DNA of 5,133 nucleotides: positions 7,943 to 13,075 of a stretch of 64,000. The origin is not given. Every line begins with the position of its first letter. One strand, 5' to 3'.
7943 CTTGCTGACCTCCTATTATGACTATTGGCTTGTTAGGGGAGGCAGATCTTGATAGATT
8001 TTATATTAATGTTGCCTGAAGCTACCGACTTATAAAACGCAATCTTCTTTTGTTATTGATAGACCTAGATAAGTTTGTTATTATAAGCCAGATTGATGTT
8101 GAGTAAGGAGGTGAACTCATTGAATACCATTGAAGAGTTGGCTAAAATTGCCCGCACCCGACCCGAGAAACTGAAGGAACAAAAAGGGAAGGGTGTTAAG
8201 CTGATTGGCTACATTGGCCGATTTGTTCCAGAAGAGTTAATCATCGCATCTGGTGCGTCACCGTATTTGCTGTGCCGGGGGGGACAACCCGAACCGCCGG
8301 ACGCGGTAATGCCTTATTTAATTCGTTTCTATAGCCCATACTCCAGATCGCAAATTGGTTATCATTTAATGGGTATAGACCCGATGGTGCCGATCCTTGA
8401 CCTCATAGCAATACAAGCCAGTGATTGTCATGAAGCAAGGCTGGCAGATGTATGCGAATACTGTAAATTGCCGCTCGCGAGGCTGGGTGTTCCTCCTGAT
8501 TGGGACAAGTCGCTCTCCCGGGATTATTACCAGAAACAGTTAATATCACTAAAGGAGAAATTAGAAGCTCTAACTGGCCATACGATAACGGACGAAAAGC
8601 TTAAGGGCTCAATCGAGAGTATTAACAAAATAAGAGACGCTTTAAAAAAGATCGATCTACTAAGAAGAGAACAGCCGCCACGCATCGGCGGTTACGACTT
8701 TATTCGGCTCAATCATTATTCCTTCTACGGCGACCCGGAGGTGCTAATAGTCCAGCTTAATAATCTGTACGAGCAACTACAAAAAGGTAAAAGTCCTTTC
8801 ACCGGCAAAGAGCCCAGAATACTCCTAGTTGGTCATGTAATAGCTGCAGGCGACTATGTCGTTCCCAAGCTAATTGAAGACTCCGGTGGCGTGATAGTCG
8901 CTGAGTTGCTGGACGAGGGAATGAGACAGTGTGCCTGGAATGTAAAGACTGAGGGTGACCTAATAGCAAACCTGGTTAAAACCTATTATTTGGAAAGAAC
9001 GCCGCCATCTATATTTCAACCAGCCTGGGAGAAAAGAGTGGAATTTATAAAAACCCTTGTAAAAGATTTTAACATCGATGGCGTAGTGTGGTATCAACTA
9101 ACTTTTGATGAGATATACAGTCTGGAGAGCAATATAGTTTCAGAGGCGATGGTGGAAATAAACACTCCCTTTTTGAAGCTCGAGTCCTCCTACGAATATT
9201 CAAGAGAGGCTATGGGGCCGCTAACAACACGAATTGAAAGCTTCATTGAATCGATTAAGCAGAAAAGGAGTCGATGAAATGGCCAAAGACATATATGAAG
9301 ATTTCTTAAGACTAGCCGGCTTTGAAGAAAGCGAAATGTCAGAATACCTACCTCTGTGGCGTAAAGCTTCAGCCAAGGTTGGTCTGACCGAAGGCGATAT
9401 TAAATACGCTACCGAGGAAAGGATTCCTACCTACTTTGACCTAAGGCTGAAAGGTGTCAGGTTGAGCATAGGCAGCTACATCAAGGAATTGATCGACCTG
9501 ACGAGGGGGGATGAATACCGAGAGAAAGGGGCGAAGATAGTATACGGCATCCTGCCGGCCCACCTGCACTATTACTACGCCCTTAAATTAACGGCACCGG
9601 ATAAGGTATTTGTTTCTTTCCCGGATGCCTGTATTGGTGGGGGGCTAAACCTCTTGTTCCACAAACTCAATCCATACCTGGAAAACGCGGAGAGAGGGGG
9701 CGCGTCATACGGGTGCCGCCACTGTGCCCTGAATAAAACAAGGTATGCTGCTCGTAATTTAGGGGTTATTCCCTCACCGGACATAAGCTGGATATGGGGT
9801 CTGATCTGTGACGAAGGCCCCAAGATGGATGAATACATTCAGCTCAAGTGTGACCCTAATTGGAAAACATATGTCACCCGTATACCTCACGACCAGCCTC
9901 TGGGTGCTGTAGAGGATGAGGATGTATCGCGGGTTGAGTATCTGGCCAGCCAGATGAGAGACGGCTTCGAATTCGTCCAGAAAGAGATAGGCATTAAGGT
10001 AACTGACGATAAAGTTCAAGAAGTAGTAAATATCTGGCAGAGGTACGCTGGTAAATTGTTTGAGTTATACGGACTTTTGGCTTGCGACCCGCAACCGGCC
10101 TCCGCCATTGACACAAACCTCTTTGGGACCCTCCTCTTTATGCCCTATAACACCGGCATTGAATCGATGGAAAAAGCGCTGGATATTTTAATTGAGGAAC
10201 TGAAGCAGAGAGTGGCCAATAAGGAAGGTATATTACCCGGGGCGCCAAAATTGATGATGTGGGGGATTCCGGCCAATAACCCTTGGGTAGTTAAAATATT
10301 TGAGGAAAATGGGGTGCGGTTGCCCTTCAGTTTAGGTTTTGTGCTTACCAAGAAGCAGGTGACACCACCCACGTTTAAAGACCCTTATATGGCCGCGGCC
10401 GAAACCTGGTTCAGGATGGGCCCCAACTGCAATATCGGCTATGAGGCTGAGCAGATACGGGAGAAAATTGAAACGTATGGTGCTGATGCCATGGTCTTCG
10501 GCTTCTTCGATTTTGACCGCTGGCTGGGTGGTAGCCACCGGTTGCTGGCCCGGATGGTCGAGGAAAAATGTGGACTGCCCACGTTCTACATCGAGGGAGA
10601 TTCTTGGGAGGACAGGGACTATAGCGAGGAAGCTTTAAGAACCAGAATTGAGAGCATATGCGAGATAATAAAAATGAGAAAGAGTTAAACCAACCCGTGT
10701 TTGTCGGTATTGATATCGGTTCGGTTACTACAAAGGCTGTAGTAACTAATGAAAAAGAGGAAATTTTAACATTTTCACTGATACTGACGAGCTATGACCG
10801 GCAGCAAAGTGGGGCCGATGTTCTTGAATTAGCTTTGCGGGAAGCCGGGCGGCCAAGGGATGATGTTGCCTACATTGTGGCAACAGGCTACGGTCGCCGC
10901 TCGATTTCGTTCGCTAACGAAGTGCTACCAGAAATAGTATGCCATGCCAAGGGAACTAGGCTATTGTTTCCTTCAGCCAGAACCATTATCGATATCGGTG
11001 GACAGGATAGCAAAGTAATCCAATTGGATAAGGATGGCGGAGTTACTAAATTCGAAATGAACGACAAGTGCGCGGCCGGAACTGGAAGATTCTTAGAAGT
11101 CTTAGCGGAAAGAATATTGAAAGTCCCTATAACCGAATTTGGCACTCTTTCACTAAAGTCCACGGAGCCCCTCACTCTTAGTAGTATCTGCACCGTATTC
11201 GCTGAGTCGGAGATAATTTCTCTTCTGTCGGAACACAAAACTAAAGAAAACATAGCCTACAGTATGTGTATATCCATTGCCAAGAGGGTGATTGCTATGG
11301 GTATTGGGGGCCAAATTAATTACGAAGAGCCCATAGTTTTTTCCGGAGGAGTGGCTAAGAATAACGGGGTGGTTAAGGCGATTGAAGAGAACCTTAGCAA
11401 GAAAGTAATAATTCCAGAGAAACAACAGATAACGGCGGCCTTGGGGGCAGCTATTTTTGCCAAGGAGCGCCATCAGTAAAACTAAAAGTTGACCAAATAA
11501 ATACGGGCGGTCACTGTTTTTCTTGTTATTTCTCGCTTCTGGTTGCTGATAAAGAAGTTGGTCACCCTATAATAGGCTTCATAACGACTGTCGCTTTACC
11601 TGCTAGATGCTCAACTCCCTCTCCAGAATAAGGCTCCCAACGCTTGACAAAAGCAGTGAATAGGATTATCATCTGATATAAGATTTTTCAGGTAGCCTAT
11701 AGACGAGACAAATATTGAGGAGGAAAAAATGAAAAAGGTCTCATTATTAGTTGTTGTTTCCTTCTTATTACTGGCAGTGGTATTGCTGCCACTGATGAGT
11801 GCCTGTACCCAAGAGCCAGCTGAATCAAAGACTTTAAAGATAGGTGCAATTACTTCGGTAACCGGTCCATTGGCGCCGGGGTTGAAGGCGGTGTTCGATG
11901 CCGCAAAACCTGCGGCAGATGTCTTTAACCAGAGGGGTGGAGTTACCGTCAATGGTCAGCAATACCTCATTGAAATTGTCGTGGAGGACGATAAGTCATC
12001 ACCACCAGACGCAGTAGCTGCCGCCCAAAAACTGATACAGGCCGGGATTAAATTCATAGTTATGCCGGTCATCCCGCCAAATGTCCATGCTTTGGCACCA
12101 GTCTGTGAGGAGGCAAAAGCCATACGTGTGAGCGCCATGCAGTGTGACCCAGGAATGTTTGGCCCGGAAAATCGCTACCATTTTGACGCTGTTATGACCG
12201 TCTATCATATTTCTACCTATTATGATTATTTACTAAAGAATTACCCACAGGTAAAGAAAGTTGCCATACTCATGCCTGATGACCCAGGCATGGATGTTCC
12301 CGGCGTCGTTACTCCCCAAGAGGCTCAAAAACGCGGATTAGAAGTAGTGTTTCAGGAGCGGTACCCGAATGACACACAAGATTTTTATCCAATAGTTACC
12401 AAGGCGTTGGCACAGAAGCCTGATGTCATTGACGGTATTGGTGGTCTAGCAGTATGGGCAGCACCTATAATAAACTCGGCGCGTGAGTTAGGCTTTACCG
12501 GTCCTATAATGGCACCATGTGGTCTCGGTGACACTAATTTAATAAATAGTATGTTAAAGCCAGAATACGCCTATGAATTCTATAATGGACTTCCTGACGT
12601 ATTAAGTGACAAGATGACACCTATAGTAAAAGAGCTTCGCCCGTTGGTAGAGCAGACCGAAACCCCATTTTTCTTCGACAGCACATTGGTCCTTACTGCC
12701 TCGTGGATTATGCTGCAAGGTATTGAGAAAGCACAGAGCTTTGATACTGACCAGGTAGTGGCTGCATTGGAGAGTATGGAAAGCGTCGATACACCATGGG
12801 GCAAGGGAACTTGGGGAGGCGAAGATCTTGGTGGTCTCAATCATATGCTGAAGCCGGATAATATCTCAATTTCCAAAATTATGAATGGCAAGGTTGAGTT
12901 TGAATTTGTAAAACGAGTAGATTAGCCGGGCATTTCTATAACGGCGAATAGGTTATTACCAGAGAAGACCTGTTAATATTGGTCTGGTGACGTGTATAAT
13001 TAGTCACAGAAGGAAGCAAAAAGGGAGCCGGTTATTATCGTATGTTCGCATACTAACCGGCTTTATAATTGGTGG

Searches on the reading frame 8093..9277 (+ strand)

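Call 14: search_protein_families(library=pfam, proteins=[window:8093-9277:+], max_evalue=0.00001)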
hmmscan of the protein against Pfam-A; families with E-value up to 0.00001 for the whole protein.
window:8093-9277:+ (394 aa): 1 family
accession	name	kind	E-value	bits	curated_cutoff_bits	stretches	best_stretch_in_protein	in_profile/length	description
PF06050.19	HGD-D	-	1.7e-62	212.5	28.4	1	44-388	3-342/342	2-hydroxyglutaryl-CoA dehydratase, D-component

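Call 70: search_protein_families(library=ncbifam, proteins=[window:8093-9277:+], max_evalue=1e-10)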
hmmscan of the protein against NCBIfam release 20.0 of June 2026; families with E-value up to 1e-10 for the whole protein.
window:8093-9277:+ (394 aa): 4 families
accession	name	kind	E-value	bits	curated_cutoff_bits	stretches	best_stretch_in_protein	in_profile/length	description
NF040772.1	double_cubane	equivalog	3.5e-57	194.2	350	1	24-388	9-372/372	double-cubane-cluster-containing anaerobic reductase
TIGR02263.1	benz_CoA_red_C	equivalog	1.1e-15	57.5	421.15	1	33-388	28-380/380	benzoyl-CoA reductase subunit C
NF052456.1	HyiscapDhHadC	equivalog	5.2e-15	55.2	700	1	12-386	7-370/372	(R)-2-hydroxyisocaproyl-CoA dehydratase subunit beta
TIGR03190.1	benz_CoA_bzdN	equivalog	1.6e-13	50.2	453.8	1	34-389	26-372/377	benzoyl-CoA reductase, bzd-type, subunit N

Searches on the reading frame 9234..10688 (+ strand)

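Call 14: search_protein_families(library=pfam, proteins=[window:9234-10688:+], max_evalue=0.00001)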
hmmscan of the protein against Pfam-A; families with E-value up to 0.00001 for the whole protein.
window:9234-10688:+ (484 aa): 1 family
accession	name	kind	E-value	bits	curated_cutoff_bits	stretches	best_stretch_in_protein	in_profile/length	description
PF06050.19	HGD-D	-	6.4e-33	115.2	28.4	1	144-479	22-342/342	2-hydroxyglutaryl-CoA dehydratase, D-component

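Call 70: search_protein_families(library=ncbifam, proteins=[window:9234-10688:+], max_evalue=1e-10)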
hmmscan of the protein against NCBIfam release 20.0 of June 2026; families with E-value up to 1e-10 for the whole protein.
window:9234-10688:+ (484 aa): 2 families
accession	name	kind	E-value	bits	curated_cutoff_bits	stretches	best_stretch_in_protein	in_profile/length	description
NF040772.1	double_cubane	equivalog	3.1e-13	49.5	350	1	192-479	95-372/372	double-cubane-cluster-containing anaerobic reductase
NF052455.1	HyiscapDhHadB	equivalog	5e-12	45.2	750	1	179-483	101-398/398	(R)-2-hydroxyisocaproyl-CoA dehydratase subunit alpha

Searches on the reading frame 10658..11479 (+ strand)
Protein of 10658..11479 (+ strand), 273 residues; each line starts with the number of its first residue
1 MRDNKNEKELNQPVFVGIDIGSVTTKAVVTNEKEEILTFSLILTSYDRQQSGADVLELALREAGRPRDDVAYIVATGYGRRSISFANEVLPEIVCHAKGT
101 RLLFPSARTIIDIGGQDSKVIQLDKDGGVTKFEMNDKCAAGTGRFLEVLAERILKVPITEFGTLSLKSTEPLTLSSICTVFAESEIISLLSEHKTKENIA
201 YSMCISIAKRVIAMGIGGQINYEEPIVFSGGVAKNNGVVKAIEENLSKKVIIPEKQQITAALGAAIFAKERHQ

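Call 14: search_protein_families(library=pfam, proteins=[window:10658-11479:+], max_evalue=0.00001)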
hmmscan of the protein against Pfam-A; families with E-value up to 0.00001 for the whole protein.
window:10658-11479:+ (273 aa): 1 family
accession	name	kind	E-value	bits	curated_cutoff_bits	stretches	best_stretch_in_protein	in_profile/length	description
PF01869.26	BcrAD_BadFG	-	5.3e-61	207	31.5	1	16-268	1-271/271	BadF/BadG/BcrA/BcrD ATPase family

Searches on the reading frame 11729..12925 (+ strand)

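Call 14: search_protein_families(library=pfam, proteins=[window:11729-12925:+], max_evalue=0.00001)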
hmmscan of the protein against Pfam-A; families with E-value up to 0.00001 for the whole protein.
window:11729-12925:+ (398 aa): 3 families
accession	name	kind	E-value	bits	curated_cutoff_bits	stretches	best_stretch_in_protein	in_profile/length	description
PF13458.12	Peripla_BP_6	-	4.5e-38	132.2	31.7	1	35-366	1-326/343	Periplasmic binding protein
PF01094.35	ANF_receptor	-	3.7e-09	36.5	25.4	1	77-258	21-204/353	Receptor family ligand binding region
PF13433.12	Peripla_BP_5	-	1.6e-06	27.9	27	1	36-234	1-192/363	Periplasmic binding protein domain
